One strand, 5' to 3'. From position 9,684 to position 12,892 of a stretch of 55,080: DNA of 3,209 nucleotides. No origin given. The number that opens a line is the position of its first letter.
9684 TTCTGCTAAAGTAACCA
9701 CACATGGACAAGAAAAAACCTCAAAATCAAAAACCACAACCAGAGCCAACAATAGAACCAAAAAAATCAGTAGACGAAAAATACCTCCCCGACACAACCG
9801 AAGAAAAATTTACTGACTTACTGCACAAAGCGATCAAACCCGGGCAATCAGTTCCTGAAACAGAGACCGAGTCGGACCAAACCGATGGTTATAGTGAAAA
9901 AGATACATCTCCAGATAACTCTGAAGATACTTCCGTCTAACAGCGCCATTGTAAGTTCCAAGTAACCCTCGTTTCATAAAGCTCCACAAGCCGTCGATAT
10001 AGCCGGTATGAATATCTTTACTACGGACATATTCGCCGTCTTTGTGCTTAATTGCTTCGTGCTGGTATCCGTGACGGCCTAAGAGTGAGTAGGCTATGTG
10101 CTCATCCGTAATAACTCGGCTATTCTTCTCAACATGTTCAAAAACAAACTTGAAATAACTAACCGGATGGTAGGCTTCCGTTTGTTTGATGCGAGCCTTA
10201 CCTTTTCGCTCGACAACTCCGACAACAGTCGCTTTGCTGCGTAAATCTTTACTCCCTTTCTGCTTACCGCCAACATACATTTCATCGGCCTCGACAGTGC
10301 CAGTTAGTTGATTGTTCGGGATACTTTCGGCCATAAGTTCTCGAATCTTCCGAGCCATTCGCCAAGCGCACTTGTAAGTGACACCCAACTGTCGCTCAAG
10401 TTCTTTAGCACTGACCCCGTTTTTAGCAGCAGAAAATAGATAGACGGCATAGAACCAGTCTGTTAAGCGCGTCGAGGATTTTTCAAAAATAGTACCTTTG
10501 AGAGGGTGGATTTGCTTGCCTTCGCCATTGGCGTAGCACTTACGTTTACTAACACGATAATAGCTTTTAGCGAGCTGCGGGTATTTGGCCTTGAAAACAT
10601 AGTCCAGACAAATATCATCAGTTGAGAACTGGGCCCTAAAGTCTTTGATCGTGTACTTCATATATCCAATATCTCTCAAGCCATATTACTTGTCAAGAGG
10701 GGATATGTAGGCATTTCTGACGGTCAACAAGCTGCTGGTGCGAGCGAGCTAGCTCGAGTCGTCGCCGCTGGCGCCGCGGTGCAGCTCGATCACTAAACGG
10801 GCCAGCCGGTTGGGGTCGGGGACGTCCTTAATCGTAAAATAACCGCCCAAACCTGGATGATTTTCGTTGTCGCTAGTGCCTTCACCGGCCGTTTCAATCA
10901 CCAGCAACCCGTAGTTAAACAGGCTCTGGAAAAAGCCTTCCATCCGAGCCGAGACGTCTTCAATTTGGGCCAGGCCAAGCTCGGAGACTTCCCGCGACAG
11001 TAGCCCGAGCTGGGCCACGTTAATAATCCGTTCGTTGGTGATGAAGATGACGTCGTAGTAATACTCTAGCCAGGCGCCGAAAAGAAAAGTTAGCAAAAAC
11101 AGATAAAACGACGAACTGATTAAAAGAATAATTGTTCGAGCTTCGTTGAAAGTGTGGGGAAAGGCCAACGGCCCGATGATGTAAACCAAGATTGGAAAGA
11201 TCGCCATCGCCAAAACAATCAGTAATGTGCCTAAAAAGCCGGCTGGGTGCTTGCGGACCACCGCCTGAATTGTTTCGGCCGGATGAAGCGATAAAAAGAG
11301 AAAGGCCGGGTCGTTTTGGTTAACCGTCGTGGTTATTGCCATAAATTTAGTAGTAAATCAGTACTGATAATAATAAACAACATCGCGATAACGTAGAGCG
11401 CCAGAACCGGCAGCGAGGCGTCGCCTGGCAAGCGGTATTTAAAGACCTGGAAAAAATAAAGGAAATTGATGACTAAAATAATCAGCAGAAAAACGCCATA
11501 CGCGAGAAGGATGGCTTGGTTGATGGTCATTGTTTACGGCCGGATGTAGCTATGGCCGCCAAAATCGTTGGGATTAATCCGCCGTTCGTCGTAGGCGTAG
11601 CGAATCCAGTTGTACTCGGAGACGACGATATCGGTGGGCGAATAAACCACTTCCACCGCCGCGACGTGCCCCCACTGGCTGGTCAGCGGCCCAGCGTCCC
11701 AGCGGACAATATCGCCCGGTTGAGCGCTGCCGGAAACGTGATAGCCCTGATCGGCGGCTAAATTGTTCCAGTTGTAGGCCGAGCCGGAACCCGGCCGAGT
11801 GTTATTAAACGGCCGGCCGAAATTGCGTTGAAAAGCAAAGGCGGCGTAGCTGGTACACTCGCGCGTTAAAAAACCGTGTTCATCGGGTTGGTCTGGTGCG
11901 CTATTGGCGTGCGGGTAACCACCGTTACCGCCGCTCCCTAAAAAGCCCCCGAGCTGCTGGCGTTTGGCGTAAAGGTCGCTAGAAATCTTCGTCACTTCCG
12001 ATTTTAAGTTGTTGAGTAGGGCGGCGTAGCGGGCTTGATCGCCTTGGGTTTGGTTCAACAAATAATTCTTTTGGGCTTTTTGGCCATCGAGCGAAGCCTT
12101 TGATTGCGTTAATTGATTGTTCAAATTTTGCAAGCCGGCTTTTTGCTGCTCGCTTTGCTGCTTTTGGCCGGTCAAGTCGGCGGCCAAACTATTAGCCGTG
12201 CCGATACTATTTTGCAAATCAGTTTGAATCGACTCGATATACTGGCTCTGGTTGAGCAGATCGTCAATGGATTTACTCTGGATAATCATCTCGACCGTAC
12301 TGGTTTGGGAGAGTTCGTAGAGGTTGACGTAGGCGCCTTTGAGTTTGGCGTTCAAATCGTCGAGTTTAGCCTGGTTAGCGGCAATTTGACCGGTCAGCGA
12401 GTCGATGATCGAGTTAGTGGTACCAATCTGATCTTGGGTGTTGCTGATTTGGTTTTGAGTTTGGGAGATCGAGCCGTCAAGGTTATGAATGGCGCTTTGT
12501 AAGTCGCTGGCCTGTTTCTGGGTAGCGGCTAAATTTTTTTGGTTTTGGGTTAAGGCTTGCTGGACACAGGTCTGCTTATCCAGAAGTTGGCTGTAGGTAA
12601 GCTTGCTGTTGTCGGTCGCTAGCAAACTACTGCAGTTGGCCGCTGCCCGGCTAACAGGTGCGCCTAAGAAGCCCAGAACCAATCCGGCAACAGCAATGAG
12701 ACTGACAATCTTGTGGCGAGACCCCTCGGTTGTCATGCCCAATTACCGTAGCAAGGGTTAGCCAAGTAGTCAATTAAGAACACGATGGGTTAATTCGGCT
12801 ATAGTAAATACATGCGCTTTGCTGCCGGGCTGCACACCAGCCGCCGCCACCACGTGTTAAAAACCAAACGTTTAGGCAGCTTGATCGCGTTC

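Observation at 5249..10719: Cargo-carrying IS1595-family transposon with intact ends and a perfect 8-bp target duplication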

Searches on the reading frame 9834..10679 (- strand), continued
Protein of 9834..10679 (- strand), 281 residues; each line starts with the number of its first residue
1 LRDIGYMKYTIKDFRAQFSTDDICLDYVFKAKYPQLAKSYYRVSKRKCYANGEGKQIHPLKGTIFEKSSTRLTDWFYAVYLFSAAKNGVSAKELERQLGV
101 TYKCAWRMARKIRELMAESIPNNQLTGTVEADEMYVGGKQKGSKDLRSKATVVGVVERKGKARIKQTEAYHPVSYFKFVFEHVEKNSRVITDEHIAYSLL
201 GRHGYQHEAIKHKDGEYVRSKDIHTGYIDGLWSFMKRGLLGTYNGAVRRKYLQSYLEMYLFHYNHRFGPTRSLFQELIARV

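Call 78: search_dna_similar(query=window:9834-10661:-, collection=plasmids, mode=protein, max_rows=15)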
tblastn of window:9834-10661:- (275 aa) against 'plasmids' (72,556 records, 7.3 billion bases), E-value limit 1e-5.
Records with a match: 318; places in all: 475; records where one place covers at least 80% of the query: 147.
Best place of each record, by identity: <60% 318.
By first word of the organism name: Sinorhizobium 38; Pseudosulfitobacter 30; Ralstonia 22; Xanthomonas 18; Aeromonas 17; Mesorhizobium 11; Rhizobium 9; Haloarcula 9; Acidiphilium 8; Bacteroides 7; and 76 more.
By predicted mobility (MOB-suite, as given by PLSDB): non-mobilizable 168; conjugative 102; mobilizable 48.
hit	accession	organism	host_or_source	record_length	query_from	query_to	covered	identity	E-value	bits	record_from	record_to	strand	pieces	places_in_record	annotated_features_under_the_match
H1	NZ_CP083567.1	Sulfitobacter sp. W027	-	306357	1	274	100%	38.4%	1e-47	176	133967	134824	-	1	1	IS1595 family transposase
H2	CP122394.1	Geminicoccaceae bacterium SCSIO 64248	Montipora informis (coral)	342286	2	275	100%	37.6%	2e-48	179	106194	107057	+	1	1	IS1595 family transposase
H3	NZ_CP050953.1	Rhodococcus sp. DMU1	cell culture,activated sludge in our lab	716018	4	273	98%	33.0%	8e-28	119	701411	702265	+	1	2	IS1595 family transposase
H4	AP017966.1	Candidatus Megaera polyxenophila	-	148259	7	260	92%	33.3%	4e-34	137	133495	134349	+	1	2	transposase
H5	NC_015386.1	Treponema succinifaciens DSM 2489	colon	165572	4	259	93%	32.4%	2e-34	138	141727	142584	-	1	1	IS1595 family transposase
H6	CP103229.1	Bacteroides faecis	Homo sapiens,cell culture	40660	12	272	95%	31.6%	5e-28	119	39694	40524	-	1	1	IS1595 family transposase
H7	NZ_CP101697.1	Photobacterium toruni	Paralichthys olivaceus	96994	3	272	98%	30.2%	4e-28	120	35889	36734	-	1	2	IS1595-like element ISPma1 family transposase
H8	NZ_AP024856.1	Photobacterium toruni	-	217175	3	272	98%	30.2%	1e-27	119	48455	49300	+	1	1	IS1595-like element ISPma1 family transposase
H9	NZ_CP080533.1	Mesorhizobium sp. AR02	Oxytropis sp.,Cell culture,root nodule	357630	56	260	75%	39.2%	4e-28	150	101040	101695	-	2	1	none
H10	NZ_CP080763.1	Diaphorobacter sp. MNS-0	mixed culture,waste water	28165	4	268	96%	30.3%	1e-22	103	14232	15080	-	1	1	IS1595-like element ISCsp2 family transposase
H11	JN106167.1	uncultured bacterium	-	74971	4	268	96%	30.3%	1e-22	103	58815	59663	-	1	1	tnpA: ISCsp2 family transposase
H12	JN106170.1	uncultured bacterium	-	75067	4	268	96%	30.3%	1e-22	103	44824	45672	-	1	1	tnpA: ISCsp2 family transposase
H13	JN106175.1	uncultured bacterium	-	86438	4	268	96%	30.3%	1e-22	103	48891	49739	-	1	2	tnpA: ISCsp2 family transposase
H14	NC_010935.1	Comamonas testosteroni CNB-1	-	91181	4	268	96%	30.3%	1e-22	103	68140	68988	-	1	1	IS1595-like element ISCsp2 family transposase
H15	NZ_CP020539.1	Sphingobium herbicidovorans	cell culture,soil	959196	4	268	96%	30.3%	1e-22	103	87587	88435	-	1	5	IS1595-like element ISCsp2 family transposase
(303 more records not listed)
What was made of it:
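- On IS1595 family (ISfinder): The best annotated plasmid hit is 38% identical, and named ISs (ISPma1, ISCsp2) are at 30% (call 78).
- Closest known: IS1595-family insertion sequences with passenger genes. Different: The nearest named ones, ISPma1 and ISCsp2, are at 30% (call 78).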

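Call 85: search_protein_families(library=pfam, proteins=[L011:1332-1913:+, L011:1910-2545:+, L011:2545-2853:+, L020:1913-2704:+, L020:2784-3515:-, L020:4872-5552:-, L020:4385-4864:-, L020:6417-6917:+], max_evalue=0.001)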
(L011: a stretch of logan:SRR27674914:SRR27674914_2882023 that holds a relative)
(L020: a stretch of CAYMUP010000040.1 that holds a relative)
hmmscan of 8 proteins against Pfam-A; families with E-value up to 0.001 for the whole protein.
L011:1332-1913:+ (193 aa): 0 families

L011:1910-2545:+ (211 aa): 3 families
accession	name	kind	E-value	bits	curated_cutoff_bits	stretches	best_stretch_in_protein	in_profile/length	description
PF13483.12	Lactamase_B_3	-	5.7e-24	85.3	24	1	2-175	1-160/160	Beta-lactamase superfamily domain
PF12706.13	Lactamase_B_2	-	1.9e-11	44.4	27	1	19-175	2-199/200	Beta-lactamase superfamily domain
PF00753.33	Lactamase_B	-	3.3e-05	24.4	22.7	1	10-50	8-57/196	Metallo-beta-lactamase superfamily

L011:2545-2853:+ (103 aa): 2 families
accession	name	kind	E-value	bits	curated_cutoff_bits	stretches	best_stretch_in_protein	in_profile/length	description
PF11969.13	DcpS_C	-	1.4e-11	45.3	24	1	20-103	14-97/114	Scavenger mRNA decapping enzyme C-term binding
PF01230.28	HIT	-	4.1e-10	40.6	21.5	1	23-103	9-90/98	HIT domain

L020:1913-2704:+ (264 aa): 1 family
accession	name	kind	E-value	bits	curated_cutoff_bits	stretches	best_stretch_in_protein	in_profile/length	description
PF13814.12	Replic_Relax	-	4.4e-05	24.1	25.3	1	22-94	1-76/191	Replication-relaxation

L020:2784-3515:- (243 aa): 0 families

L020:4872-5552:- (226 aa): 6 families
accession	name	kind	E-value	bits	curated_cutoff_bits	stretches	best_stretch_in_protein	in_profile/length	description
PF00106.31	adh_short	-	1.4e-53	181.7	26.6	1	3-186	1-190/195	short chain dehydrogenase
PF13561.12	adh_short_C2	-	7e-36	124.4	27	1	12-186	6-184/236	Enoyl-(Acyl carrier protein) reductase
PF08659.16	KR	-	4.9e-14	53.1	22.6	1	5-162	3-166/180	KR domain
PF01370.27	Epimerase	-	1.7e-06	28.1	20.9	1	5-153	1-150/240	NAD dependent epimerase/dehydratase family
PF23441.1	SDR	-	0.00044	20.2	27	0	2-185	7-201/258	SDR-like rossmann domain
PF13460.12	NAD_binding_10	-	0.00098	19.5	27.2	0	9-66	1-60/184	NAD(P)H-binding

L020:4385-4864:- (159 aa): 1 family
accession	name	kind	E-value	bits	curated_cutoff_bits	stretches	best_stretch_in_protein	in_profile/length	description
PF18931.5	DUF5680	-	4.4e-31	107.8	25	1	47-151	1-104/104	Domain of unknown function (DUF5680)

L020:6417-6917:+ (167 aa): 1 family
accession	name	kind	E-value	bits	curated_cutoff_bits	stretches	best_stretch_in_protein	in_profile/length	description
PF13238.12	AAA_18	-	4.9e-06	27.5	29.4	1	6-52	3-40/128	AAA domain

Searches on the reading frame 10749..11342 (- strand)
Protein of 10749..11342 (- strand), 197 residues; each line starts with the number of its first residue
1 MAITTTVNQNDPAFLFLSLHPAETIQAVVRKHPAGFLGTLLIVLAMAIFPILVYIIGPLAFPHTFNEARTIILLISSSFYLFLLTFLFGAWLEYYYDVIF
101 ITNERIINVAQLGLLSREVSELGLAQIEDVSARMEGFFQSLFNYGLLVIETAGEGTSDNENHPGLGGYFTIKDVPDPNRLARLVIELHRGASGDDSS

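Call 6: search_protein_families(library=pfam, proteins=[window:10749-11342:-], max_evalue=0.01)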
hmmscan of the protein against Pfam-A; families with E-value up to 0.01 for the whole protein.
window:10749-11342:- (197 aa): 3 families
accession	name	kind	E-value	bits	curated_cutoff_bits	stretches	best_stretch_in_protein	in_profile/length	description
PF03703.20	bPH_2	-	1.3e-06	29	22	1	100-183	7-77/78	Bacterial PH domain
PF04893.22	Yip1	-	0.0048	17.2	28.6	1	19-92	5-80/173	Yip1 domain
PF14470.12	bPH_3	-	0.0069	17.3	23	0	94-134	20-60/95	Bacterial PH domain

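Call 7: search_protein_families(library=ncbifam, proteins=[window:10749-11342:-], max_evalue=0.01)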
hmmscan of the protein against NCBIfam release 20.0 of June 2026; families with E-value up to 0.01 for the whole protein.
window:10749-11342:- (197 aa): 0 families

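Call 8: find_encoding_contigs(protein=window:10749-11342:-, flank=10000, max_places=10)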
Protein window:10749-11342:- (197 aa): 4 contigs read that carry it; 4 places shown.
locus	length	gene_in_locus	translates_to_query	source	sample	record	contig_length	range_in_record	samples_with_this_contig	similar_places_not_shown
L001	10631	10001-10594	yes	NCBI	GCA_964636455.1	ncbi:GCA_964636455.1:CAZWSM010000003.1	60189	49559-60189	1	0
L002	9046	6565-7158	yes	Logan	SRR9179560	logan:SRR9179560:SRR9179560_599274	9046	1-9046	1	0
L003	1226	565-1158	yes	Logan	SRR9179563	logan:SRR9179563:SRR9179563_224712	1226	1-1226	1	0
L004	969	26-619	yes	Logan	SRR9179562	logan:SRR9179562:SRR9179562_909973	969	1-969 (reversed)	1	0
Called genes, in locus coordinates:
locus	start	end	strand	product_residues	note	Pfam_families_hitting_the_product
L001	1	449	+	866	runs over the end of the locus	PF07517:SecA_DEAD, PF01043:SecA_PP_bind, PF21090:P-loop_SecA, PF07516:SecA_SW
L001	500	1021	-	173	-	-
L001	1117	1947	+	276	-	PF07719:TPR_2 (faint), PF00515:TPR_1 (faint), PF13374:TPR_10 (faint), PF13424:TPR_12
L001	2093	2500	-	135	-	-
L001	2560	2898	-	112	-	PF11969:DcpS_C, PF01230:HIT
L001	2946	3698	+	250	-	PF00005:ABC_tran, PF13401:AAA_22 (faint), PF13304:AAA_21 (weak)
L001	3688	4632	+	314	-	PF18075:FtsX_ECD, PF02687:FtsX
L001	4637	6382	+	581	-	PF00664:ABC_membrane, PF00005:ABC_tran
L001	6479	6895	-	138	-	PF24875:DUF7736 (weak)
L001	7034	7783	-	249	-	PF00005:ABC_tran, PF13304:AAA_21 (faint)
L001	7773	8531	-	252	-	PF00528:BPD_transp_1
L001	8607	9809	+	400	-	PF05257:CHAP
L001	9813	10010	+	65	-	-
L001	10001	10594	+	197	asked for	PF03703:bPH_2 (weak)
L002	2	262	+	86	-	?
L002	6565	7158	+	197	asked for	PF03703:bPH_2 (weak)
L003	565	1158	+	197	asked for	PF03703:bPH_2 (weak)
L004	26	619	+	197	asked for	PF03703:bPH_2 (weak)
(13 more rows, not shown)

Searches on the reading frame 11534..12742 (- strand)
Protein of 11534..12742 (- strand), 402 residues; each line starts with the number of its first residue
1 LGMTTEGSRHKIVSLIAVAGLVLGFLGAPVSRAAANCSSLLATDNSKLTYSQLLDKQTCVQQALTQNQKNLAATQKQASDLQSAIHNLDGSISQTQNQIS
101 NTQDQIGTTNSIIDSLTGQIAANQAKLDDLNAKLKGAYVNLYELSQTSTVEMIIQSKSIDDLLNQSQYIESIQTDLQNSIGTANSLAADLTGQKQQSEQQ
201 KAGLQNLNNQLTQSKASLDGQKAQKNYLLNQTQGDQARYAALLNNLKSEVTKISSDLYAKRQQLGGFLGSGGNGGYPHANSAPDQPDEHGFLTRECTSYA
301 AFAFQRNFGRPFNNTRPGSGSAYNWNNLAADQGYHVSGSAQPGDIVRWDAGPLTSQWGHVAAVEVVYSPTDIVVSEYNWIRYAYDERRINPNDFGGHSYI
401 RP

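Call 6: search_protein_families(library=pfam, proteins=[window:11534-12742:-], max_evalue=0.01)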
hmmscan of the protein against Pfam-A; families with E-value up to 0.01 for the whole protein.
window:11534-12742:- (402 aa): 5 families
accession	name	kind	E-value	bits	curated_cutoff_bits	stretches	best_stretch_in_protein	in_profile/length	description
PF05257.22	CHAP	-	4.3e-13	50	26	1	293-378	8-81/81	CHAP domain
PF07889.17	DUF1664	-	0.00032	21.2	34.6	1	52-135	38-118/124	Protein of unknown function (DUF1664)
PF12795.12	MscS_porin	-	0.0055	16.8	34.4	1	60-149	83-175/238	Mechanosensitive ion channel porin domain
PF00038.26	Filament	-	0.0064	16.6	40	0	56-135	197-273/313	Intermediate filament protein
PF10473.14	CENP-F_leu_zip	-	0.0067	16.9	34.5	0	151-242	10-99/140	Leucine-rich repeats of kinetochore protein Cenp-F/LEK1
